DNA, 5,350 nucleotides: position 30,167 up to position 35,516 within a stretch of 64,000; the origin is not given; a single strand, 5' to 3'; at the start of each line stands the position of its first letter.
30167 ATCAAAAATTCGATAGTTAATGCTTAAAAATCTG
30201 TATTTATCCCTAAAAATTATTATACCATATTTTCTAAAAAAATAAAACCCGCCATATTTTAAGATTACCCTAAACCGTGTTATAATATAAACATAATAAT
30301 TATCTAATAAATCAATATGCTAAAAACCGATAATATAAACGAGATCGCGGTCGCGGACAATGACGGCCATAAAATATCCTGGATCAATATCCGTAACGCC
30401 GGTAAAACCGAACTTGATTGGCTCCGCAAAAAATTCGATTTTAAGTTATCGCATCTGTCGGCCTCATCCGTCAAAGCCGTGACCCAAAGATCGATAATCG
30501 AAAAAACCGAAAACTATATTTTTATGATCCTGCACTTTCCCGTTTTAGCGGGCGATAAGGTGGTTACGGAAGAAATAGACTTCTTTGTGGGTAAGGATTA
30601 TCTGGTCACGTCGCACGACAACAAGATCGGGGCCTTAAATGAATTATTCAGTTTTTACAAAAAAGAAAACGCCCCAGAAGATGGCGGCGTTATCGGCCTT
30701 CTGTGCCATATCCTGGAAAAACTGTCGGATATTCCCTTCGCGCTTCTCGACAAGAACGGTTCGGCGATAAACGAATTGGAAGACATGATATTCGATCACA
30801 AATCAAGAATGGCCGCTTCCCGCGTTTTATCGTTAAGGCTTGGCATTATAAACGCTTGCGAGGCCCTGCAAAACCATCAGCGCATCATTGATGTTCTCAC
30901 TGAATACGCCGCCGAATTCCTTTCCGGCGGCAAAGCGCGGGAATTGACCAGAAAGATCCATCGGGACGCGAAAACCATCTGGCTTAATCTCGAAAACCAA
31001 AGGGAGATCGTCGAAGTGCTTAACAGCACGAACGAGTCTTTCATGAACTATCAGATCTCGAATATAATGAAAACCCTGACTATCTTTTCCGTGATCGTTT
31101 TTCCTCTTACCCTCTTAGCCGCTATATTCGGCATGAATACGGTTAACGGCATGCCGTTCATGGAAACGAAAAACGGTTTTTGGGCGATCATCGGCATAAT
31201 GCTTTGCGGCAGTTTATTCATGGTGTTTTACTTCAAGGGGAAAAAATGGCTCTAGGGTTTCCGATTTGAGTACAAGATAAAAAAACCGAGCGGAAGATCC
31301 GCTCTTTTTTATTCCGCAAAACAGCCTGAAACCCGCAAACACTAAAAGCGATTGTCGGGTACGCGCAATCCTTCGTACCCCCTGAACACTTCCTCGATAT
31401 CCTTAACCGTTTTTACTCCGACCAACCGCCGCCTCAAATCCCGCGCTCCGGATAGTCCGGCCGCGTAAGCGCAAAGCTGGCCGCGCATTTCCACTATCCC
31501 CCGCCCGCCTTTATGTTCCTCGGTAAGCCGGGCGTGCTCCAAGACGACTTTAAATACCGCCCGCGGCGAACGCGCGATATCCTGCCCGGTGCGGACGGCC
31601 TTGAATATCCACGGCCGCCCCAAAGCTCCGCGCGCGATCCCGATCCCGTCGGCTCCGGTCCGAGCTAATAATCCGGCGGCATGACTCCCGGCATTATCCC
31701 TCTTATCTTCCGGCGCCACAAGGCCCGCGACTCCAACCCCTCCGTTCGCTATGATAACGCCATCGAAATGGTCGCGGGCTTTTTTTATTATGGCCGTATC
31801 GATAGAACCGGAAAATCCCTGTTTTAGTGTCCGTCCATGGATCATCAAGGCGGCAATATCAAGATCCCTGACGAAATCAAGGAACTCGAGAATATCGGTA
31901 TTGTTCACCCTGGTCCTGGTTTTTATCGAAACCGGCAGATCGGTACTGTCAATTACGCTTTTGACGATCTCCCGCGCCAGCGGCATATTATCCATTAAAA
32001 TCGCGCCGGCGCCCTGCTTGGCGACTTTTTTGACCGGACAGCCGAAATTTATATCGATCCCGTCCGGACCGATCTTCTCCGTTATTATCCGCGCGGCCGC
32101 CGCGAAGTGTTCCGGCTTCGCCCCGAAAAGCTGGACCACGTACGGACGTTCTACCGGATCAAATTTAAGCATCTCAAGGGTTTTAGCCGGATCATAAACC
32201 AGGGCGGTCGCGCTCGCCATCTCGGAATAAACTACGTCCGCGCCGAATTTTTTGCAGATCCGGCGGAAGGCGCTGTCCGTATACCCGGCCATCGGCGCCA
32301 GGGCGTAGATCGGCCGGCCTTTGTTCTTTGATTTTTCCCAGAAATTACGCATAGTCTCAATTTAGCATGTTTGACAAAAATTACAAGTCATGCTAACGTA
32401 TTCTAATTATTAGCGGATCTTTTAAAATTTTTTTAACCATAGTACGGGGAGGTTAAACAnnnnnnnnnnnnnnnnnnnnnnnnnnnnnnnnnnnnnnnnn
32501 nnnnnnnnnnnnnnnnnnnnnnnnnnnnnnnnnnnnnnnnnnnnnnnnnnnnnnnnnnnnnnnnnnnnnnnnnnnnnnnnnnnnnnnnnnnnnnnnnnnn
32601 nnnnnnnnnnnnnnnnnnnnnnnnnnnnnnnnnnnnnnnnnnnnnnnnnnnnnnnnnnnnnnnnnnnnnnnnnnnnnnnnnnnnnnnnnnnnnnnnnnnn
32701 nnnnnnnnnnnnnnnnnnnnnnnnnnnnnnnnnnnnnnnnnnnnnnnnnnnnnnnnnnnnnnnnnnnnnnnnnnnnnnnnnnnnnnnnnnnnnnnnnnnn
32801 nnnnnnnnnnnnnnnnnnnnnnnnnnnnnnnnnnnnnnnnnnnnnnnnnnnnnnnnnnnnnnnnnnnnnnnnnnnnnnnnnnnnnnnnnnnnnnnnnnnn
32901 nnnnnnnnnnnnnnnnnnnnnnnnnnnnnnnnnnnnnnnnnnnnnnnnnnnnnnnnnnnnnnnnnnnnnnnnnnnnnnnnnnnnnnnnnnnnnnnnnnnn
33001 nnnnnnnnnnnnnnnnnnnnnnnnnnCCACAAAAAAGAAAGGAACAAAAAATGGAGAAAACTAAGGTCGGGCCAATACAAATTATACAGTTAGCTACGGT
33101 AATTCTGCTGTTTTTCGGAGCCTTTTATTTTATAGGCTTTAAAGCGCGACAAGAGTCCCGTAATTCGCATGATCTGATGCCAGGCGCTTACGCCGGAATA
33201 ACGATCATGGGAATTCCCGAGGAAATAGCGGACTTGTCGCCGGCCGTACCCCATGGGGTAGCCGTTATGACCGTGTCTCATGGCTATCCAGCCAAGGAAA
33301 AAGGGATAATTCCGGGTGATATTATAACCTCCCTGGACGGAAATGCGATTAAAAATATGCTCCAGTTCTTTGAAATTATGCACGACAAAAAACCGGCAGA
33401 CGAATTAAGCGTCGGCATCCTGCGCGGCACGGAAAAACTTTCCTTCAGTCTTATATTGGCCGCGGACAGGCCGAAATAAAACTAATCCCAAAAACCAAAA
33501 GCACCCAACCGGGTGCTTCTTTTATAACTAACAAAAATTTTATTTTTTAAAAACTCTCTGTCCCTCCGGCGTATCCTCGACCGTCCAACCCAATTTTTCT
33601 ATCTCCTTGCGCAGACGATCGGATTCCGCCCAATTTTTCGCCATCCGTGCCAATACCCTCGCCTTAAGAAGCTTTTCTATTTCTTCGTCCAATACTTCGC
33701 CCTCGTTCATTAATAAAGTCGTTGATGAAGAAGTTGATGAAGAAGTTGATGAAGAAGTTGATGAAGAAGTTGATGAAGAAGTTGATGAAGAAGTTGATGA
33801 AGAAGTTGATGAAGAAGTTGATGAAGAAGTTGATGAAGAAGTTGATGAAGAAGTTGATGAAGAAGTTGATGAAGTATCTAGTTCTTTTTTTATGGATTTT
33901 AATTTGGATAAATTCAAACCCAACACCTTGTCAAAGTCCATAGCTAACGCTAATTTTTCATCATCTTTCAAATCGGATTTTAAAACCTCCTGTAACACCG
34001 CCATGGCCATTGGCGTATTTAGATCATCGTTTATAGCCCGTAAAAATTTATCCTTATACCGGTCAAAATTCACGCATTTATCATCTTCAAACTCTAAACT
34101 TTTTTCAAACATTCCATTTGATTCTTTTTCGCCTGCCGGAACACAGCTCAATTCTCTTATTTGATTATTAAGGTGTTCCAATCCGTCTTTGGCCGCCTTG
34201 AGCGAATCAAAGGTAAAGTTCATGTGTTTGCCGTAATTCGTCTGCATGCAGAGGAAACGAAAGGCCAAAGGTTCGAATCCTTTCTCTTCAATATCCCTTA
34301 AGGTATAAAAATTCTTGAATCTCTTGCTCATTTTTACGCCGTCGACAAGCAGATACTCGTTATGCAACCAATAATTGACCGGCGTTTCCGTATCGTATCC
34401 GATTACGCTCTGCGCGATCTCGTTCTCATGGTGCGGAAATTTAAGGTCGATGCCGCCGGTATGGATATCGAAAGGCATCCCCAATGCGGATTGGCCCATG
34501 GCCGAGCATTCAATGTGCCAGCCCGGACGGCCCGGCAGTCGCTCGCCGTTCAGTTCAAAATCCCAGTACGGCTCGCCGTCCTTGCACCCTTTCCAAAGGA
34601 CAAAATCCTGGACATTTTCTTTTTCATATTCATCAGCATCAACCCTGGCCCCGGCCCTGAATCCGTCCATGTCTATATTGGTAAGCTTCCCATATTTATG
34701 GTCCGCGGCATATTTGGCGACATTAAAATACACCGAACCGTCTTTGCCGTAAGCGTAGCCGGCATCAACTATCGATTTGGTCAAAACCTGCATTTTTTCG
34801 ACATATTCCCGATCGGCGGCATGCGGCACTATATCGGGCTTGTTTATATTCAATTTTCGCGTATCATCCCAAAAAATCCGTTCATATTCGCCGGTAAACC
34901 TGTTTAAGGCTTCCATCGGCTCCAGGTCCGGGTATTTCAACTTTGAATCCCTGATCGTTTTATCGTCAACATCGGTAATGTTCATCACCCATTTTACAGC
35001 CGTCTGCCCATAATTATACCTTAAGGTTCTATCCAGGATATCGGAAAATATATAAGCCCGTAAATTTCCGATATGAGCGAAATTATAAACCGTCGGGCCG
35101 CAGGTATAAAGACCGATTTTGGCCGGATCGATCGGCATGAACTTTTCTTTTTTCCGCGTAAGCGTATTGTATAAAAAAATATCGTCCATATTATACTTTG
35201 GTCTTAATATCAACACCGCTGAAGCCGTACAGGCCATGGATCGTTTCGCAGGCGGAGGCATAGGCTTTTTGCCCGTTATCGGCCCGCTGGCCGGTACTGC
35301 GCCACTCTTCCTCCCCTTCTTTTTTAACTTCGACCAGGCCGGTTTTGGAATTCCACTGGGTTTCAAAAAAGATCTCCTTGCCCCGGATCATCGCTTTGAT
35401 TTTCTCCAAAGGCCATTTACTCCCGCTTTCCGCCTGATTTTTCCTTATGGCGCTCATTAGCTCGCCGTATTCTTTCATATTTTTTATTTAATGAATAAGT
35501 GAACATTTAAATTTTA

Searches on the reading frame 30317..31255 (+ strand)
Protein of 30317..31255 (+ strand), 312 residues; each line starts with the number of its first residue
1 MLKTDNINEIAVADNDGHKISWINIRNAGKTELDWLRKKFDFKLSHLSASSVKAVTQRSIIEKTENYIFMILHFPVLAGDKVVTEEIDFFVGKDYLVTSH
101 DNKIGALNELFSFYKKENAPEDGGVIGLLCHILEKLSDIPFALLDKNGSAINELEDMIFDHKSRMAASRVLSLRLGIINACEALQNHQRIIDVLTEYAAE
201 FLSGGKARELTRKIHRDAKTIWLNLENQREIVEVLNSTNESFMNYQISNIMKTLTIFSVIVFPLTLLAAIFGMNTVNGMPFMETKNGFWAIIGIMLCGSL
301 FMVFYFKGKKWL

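Call 11: search_protein_families(library=pfam, proteins=[window:30317-31255:+], max_evalue=0.001)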
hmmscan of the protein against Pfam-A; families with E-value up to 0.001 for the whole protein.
window:30317-31255:+ (312 aa): 1 family
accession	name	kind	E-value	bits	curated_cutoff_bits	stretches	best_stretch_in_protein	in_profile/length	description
PF01544.23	CorA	-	3.8e-45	154.9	27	1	19-307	3-291/292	CorA-like Mg2+ transporter protein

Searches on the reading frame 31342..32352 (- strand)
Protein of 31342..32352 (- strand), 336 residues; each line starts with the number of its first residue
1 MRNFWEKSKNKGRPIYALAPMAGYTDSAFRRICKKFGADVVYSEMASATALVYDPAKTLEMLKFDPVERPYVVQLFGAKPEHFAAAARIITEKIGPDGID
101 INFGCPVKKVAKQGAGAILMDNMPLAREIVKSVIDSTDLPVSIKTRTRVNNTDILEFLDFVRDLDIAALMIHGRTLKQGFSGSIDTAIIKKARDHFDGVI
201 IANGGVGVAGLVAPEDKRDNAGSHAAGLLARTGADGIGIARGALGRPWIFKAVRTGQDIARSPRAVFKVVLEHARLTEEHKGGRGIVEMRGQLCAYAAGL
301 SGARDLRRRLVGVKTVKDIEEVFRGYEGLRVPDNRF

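Call 11: search_protein_families(library=pfam, proteins=[window:31342-32352:-], max_evalue=0.001)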
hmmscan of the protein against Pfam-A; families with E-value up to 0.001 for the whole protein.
window:31342-32352:- (336 aa): 1 family
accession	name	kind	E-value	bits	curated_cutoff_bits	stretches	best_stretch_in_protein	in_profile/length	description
PF01207.24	Dus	-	1.7e-63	215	20.4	1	18-318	2-297/311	Dihydrouridine synthase (Dus)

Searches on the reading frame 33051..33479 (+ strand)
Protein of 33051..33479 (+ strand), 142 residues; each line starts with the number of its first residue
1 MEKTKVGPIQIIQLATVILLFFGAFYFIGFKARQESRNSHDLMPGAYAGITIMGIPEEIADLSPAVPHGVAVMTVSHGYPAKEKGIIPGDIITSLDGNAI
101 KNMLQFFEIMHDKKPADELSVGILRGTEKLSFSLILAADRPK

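Call 11: search_protein_families(library=pfam, proteins=[window:33051-33479:+], max_evalue=0.001)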
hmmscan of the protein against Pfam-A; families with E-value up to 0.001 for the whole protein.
window:33051-33479:+ (142 aa): 3 families
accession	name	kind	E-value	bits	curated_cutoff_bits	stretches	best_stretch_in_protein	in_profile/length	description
PF13180.12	PDZ_2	-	2.9e-12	47.1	27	1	57-135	12-79/80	PDZ domain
PF17820.7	PDZ_6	-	1.9e-07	31.1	27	1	72-111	2-41/54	PDZ domain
PF00595.29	PDZ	-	4.9e-06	27.3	23.2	1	48-121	12-78/81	PDZ domain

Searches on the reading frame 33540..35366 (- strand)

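Call 11: search_protein_families(library=pfam, proteins=[window:33540-35366:-], max_evalue=0.001)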
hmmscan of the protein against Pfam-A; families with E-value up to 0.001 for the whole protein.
window:33540-35366:- (608 aa): 5 families
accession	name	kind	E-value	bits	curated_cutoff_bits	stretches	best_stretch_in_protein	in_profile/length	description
PF01406.26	tRNA-synt_1e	-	1.2e-85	288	27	1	76-393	2-300/301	tRNA synthetases class I (C) catalytic domain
PF23493.1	CysS_C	-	2.4e-08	34.4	23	1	559-604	4-49/51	Cysteinyl-tRNA ligase anticodon binding domain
PF09334.17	tRNA-synt_1g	-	0.0001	21.6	20.1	0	333-390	315-372/391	tRNA synthetases class I (M)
PF01921.24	tRNA-synt_1f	-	0.00016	21.1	27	0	314-407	254-341/360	tRNA synthetases class I (K)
PF09190.17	DALR_2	-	0.0002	22.3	22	1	440-463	1-24/57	DALR domain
